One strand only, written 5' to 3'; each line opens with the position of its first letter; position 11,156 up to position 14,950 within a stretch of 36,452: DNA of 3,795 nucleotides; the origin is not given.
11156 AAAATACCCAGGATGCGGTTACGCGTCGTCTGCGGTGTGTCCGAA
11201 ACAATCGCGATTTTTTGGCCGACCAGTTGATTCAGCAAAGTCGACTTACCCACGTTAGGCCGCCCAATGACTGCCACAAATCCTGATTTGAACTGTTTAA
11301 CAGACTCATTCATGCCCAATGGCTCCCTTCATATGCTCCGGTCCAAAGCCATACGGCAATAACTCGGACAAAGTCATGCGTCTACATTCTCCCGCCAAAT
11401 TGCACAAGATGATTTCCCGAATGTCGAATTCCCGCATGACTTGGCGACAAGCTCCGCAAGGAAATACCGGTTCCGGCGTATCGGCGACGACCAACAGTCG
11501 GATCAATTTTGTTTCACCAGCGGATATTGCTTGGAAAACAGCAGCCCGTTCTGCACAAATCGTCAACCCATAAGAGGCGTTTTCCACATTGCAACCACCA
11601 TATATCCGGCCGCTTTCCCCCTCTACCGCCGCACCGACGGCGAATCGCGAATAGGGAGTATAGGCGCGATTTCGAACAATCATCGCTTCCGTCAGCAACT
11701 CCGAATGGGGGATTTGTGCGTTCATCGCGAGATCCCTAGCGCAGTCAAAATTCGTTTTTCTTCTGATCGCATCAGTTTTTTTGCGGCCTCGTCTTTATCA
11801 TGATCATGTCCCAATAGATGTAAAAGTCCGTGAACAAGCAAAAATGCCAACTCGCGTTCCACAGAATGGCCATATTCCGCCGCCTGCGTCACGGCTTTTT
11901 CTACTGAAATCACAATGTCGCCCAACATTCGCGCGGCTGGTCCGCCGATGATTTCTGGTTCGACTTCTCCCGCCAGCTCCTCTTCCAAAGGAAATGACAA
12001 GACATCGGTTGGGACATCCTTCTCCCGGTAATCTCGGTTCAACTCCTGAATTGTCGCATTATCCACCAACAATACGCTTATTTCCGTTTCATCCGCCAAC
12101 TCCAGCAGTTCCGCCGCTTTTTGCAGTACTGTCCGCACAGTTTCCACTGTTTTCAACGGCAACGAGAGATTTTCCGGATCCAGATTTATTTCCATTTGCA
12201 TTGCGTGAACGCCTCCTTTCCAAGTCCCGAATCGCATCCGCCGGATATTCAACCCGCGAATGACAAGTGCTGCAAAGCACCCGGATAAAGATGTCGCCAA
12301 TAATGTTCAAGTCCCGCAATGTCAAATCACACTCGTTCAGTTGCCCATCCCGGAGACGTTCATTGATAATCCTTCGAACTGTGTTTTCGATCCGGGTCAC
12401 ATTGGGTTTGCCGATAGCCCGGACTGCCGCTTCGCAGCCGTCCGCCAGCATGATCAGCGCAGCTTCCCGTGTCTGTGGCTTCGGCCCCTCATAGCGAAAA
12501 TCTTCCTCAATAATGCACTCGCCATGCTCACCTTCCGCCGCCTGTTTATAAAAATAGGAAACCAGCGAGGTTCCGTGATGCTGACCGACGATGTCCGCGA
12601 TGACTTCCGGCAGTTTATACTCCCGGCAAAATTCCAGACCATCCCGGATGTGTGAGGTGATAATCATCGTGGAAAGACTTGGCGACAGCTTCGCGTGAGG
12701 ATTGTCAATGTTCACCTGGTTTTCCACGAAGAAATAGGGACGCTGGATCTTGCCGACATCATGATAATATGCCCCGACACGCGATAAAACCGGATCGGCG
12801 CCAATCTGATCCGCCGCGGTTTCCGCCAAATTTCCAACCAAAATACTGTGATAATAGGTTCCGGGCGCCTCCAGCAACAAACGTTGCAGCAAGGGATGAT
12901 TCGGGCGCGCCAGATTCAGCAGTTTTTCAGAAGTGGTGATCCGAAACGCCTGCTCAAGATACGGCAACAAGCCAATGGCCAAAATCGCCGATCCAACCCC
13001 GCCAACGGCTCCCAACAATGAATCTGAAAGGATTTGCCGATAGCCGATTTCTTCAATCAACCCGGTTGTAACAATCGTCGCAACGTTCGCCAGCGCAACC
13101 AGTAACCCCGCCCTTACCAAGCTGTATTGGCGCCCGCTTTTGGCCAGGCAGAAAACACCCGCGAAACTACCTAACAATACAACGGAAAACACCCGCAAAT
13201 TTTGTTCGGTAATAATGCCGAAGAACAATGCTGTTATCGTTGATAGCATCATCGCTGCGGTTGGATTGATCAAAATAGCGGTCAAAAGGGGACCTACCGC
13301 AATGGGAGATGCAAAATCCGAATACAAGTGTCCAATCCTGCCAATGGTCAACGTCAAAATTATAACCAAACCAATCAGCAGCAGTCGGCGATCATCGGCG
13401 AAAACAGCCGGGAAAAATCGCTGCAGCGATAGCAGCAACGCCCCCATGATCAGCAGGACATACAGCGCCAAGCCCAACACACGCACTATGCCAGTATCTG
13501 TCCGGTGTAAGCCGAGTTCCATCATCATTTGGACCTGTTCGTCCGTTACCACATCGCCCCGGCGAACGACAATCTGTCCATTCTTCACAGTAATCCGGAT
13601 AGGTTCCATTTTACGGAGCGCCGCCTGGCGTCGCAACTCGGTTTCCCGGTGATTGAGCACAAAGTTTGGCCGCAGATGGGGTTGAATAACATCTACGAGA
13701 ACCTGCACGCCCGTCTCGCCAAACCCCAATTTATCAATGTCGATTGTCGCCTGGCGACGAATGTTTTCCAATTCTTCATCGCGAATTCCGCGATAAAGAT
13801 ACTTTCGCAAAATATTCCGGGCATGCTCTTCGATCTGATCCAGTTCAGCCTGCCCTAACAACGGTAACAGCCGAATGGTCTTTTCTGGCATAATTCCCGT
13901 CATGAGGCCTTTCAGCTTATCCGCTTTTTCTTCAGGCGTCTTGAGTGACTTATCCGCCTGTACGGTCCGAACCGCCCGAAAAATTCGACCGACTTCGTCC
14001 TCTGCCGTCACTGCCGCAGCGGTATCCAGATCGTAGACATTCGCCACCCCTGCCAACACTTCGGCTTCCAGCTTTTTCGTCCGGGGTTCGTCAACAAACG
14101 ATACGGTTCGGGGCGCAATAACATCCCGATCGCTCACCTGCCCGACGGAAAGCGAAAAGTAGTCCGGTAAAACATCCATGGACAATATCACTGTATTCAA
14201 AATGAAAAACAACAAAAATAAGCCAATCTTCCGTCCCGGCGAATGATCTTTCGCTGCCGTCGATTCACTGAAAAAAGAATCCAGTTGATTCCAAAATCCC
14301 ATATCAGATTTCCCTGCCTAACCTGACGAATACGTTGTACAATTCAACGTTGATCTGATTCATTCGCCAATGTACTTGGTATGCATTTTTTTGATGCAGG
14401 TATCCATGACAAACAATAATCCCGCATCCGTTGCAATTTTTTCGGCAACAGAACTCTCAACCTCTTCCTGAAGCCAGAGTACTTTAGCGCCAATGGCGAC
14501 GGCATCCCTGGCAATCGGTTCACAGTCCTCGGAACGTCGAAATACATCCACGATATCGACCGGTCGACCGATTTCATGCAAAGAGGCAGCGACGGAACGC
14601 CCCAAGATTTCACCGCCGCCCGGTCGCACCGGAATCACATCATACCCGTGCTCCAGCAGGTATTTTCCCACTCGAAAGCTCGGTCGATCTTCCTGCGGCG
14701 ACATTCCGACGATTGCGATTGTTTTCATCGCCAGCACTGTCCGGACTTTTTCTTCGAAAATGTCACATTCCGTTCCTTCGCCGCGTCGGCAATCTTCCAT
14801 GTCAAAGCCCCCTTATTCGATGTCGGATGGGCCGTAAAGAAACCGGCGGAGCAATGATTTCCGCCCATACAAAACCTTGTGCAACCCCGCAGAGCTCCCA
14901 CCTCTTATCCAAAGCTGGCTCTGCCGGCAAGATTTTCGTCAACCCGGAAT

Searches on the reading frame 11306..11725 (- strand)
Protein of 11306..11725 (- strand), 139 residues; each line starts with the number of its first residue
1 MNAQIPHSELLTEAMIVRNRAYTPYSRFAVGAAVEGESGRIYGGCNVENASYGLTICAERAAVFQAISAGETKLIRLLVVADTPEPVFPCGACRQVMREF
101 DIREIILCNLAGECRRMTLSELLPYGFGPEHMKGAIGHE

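Call 10: search_protein_families(library=pfam, proteins=[window:11306-11725:-], max_evalue=0.00001)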
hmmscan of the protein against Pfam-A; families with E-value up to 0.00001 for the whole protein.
window:11306-11725:- (139 aa): 2 families
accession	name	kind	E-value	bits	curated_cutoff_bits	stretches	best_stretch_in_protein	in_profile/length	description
PF00383.29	dCMP_cyt_deam_1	-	4.9e-19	68.6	25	1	7-107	4-100/102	Cytidine and deoxycytidylate deaminase zinc-binding region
PF08211.18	dCMP_cyt_deam_2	-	1.6e-09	38.4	25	1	7-71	41-105/130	Cytidine and deoxycytidylate deaminase zinc-binding region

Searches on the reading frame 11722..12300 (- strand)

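Call 23: search_protein_families(library=pfam, proteins=[window:11722-12300:-], max_evalue=0.00001)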
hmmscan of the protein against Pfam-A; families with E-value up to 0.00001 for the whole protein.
window:11722-12300:- (192 aa): 1 family
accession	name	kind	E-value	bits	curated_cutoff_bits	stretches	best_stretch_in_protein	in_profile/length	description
PF02130.23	YbeY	-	1.3e-44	151.6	25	1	51-187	7-128/129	Endoribonuclease YbeY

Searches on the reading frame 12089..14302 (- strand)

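Call 23: search_protein_families(library=pfam, proteins=[window:12089-14302:-], max_evalue=0.00001)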
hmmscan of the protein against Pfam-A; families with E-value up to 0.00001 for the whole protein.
window:12089-14302:- (737 aa): 3 families
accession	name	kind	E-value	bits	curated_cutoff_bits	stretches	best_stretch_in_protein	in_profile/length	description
PF07697.16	7TMR-HDED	-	2.8e-45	155.5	27.6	1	52-266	1-223/224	7TM-HD extracellular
PF07698.17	7TM-7TMR_HD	-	8.9e-39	133.8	29.4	1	274-457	3-190/190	7TM receptor with intracellular HD hydrolase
PF01966.28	HD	-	1.3e-17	64.6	22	1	482-625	1-115/116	HD domain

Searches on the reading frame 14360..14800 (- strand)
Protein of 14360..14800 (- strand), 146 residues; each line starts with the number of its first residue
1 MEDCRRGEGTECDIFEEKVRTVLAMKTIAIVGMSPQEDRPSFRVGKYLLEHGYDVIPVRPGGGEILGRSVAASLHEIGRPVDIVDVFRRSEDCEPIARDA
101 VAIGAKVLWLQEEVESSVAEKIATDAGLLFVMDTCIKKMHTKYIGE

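Call 23: search_protein_families(library=pfam, proteins=[window:14360-14800:-], max_evalue=0.00001)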
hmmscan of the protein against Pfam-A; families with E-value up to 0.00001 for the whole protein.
window:14360-14800:- (146 aa): 1 family
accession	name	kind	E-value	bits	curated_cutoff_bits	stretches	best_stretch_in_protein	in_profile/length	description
PF13380.12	CoA_binding_2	-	3.4e-36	124.6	22.8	1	26-140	1-115/116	CoA binding domain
